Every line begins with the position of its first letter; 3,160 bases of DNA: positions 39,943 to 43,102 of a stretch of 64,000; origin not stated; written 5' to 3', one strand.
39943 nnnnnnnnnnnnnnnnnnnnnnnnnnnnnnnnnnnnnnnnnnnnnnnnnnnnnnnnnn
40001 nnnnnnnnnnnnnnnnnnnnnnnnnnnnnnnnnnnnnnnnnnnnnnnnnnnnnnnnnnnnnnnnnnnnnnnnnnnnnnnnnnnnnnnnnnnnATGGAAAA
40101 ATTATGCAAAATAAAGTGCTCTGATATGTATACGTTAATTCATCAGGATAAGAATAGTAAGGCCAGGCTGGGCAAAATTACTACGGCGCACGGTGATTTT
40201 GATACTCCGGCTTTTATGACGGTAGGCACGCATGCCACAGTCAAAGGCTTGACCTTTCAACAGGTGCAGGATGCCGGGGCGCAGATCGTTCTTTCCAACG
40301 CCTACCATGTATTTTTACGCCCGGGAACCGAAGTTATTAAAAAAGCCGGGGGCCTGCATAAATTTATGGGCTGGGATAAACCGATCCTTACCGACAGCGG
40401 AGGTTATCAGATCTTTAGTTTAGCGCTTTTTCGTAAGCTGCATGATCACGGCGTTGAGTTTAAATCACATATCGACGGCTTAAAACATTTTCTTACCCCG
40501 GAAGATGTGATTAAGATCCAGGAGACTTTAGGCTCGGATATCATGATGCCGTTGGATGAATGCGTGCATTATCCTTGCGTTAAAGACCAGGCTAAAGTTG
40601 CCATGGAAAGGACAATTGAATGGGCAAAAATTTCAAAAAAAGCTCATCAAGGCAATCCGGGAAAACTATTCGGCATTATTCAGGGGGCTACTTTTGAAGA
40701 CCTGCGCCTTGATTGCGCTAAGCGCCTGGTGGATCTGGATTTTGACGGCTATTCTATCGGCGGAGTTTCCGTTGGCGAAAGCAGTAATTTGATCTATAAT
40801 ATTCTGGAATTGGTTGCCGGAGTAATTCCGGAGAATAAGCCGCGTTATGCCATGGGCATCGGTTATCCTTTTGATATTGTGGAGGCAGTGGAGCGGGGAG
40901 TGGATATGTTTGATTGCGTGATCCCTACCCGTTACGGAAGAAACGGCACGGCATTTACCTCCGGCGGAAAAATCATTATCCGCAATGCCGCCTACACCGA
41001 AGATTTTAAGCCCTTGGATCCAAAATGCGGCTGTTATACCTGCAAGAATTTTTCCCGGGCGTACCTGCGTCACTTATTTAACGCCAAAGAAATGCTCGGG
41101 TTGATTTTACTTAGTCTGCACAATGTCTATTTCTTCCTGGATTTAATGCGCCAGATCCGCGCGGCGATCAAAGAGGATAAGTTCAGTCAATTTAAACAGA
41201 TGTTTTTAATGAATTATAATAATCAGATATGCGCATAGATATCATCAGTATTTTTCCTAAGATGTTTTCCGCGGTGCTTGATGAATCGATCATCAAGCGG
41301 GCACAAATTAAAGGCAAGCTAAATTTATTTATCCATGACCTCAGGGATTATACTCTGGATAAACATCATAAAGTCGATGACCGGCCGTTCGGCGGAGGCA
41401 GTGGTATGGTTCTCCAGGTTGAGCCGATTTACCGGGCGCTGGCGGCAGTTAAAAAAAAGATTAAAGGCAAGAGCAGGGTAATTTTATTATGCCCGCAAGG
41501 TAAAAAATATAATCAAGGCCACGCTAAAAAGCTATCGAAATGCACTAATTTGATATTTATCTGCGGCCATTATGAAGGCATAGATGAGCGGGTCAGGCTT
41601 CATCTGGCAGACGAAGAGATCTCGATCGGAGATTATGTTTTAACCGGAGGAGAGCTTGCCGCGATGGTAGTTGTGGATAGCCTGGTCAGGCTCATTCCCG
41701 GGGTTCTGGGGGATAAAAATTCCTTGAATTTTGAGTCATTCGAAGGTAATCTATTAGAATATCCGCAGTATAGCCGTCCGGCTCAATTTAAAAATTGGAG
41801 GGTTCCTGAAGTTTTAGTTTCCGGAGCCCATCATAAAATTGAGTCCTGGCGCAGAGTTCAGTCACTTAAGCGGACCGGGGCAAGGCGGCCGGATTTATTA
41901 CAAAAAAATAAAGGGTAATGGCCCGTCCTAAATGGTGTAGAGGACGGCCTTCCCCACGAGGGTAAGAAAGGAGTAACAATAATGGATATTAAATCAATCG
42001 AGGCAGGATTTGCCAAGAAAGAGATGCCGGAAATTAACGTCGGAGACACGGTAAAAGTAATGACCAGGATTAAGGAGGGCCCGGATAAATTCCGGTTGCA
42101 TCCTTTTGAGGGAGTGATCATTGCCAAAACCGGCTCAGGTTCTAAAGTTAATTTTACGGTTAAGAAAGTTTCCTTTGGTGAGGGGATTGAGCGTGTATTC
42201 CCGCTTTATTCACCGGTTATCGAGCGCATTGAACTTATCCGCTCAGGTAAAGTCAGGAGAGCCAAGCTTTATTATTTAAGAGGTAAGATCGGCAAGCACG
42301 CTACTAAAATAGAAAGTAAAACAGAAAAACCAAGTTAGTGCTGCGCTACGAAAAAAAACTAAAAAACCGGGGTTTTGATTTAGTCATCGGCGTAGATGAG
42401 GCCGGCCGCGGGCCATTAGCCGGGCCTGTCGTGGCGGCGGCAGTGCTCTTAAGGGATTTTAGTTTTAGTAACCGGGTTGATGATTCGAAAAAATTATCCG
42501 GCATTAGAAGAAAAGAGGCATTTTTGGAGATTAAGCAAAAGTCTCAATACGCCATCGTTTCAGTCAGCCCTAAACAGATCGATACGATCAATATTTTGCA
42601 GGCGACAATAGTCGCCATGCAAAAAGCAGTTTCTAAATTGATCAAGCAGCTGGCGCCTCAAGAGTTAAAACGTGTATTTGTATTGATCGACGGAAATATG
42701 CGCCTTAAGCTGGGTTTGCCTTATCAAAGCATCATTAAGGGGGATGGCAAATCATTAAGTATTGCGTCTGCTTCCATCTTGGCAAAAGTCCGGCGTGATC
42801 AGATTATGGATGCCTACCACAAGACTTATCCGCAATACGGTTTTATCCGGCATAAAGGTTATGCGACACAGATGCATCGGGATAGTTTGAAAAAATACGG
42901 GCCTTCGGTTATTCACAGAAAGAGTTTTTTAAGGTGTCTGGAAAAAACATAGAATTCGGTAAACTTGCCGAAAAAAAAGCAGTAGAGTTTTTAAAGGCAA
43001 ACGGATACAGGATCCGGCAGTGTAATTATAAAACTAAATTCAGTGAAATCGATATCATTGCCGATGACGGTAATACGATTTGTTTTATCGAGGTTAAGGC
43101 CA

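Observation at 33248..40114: ArsR-led seven-gene accessory operon inserted between queA and tgt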

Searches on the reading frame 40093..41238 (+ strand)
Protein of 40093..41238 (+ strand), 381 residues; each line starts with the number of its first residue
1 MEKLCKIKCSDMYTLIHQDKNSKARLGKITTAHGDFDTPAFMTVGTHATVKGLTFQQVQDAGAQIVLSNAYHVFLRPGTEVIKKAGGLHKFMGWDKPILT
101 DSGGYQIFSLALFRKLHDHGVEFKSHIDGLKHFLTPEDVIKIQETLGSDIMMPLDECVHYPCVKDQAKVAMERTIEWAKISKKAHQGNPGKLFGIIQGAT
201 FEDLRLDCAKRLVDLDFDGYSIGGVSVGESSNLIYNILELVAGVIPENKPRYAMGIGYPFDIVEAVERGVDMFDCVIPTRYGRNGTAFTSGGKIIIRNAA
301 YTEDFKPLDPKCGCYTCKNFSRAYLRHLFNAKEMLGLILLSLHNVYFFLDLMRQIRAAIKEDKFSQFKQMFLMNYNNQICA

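Call 3: search_protein_families(library=pfam, proteins=[window:40093-41238:+], max_evalue=0.01)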
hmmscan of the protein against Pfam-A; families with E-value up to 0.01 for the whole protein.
window:40093-41238:+ (381 aa): 1 family
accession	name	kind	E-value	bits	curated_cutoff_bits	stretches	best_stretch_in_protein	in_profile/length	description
PF01702.25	TGT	-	8.3e-160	532.1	26.3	1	23-376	2-356/357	Queuine tRNA-ribosyltransferase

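Call 4: search_protein_families(library=ncbifam, proteins=[window:40093-41238:+], max_evalue=0.01)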
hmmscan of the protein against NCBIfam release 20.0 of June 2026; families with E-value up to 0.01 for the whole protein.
window:40093-41238:+ (381 aa): 4 families
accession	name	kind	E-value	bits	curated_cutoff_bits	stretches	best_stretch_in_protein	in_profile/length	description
TIGR00430.1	Q_tRNA_tgt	equivalog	2.9e-154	513.5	306.75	1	15-377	3-365/368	tRNA guanosine(34) transglycosylase Tgt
TIGR00449.1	tgt_general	superfamily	8.7e-149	495.4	47.6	1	17-378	5-365/367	tRNA-guanine transglycosylase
TIGR00432.2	arcsn_tRNA_tgt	equivalog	1.8e-43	148.6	350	2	135-366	102-325/441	tRNA guanosine(15) transglycosylase TgtA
NF040592.1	tRNA_mod_ArcS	equivalog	8e-07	28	440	1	228-364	109-225/575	archaeosine synthase subunit alpha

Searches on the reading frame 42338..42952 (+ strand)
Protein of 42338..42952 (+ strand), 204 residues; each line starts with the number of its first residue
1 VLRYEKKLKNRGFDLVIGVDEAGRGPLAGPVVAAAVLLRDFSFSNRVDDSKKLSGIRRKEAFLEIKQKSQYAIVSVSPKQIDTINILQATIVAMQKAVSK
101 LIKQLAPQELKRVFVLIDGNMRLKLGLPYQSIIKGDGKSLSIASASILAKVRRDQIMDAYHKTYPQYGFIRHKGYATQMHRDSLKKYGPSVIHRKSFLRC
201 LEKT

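Call 91: search_protein_families(library=pfam, proteins=[window:42338-42952:+], max_evalue=0.00001)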
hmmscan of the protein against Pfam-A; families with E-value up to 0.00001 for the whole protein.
window:42338-42952:+ (204 aa): 1 family
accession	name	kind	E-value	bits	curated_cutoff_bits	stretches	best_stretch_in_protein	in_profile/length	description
PF01351.25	RNase_HII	-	7e-35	121.2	25.8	1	17-200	1-199/199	Ribonuclease HII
